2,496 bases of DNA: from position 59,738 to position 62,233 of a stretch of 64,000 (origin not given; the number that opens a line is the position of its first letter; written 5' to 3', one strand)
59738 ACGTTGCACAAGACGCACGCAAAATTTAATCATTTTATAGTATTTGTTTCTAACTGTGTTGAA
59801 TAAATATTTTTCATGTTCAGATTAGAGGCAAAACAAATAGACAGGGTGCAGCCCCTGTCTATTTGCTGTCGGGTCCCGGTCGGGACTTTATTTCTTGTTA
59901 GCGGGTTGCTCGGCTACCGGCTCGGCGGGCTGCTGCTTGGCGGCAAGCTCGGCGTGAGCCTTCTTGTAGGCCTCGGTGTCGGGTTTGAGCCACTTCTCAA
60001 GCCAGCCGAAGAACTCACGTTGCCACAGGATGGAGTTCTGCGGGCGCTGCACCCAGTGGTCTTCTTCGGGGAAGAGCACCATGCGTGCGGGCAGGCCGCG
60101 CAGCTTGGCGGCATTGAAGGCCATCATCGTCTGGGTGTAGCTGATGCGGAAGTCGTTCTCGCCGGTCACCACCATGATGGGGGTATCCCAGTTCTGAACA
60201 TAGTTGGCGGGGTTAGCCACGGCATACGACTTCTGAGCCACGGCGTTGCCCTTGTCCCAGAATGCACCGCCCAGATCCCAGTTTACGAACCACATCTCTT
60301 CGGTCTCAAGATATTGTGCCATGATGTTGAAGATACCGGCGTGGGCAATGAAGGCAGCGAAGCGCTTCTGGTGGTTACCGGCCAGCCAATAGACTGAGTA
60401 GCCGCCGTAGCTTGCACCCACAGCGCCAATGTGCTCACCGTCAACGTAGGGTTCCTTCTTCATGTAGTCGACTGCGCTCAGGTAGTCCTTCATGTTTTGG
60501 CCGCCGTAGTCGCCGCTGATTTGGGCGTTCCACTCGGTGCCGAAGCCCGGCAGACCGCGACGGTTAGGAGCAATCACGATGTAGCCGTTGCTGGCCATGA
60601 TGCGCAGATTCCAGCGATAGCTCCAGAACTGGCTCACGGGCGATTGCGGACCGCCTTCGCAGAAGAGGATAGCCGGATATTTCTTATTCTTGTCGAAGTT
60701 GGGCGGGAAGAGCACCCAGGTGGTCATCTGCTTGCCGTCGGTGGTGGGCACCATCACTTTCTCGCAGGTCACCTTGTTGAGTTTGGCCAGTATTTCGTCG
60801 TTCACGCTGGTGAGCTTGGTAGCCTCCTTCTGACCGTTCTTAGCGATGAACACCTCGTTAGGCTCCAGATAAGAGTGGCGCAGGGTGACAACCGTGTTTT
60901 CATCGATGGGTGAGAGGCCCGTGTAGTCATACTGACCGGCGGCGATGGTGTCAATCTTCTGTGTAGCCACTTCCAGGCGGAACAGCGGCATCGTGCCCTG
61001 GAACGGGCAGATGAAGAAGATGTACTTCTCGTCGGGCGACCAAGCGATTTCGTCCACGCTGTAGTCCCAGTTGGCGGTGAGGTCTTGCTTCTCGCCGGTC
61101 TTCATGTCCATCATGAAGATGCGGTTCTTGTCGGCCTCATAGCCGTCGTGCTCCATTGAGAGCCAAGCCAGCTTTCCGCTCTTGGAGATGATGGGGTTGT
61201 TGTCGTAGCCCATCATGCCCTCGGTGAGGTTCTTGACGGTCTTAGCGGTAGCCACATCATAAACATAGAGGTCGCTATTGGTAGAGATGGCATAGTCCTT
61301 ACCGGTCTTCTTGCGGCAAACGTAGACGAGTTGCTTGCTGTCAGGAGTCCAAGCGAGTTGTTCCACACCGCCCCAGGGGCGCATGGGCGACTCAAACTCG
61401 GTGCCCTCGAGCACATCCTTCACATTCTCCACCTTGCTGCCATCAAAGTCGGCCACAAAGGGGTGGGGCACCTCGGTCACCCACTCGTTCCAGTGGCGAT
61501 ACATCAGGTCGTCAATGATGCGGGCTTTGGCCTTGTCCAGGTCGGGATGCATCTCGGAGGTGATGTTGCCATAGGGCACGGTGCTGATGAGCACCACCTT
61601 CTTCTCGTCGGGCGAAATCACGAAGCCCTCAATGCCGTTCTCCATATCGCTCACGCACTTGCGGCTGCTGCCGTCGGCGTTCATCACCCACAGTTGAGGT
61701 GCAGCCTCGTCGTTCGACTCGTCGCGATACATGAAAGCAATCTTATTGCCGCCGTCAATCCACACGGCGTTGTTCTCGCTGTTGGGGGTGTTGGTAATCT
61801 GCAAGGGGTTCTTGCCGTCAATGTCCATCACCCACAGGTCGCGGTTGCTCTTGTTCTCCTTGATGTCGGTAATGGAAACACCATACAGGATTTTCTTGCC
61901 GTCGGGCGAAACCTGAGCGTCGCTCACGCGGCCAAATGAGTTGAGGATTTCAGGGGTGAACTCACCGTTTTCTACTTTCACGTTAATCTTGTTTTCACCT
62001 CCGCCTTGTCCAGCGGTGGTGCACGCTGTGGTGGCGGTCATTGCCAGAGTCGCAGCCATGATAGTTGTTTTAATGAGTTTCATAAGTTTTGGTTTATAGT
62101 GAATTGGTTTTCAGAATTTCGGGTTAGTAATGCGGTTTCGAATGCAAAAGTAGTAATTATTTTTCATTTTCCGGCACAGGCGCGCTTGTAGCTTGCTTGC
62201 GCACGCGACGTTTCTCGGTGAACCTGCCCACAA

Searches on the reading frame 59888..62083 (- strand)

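Call 81: search_protein_families(library=pfam, proteins=[window:59888-62083:-], max_evalue=0.00001)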
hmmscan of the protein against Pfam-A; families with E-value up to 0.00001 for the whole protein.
window:59888-62083:- (731 aa): 6 families
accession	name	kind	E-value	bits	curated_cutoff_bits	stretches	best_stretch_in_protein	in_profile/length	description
PF00326.27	Peptidase_S9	-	3.7e-54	183.9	22.6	1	487-700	1-211/213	Prolyl oligopeptidase family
PF02129.25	Peptidase_S15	-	2.3e-10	41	23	1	449-593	1-139/262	X-Pro dipeptidyl-peptidase (S15 family)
PF00561.26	Abhydrolase_1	-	3.7e-09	37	25.8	1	470-597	1-115/245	alpha/beta hydrolase fold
PF07676.18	PD40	-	3.7e-09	36.8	20.9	0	244-274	15-38/38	WD40-like Beta Propeller Repeat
PF00756.26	Esterase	-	1.4e-07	32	22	1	450-679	5-232/251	Putative esterase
PF01738.24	DLH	-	1.5e-06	28.5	21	1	496-684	37-194/217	Dienelactone hydrolase family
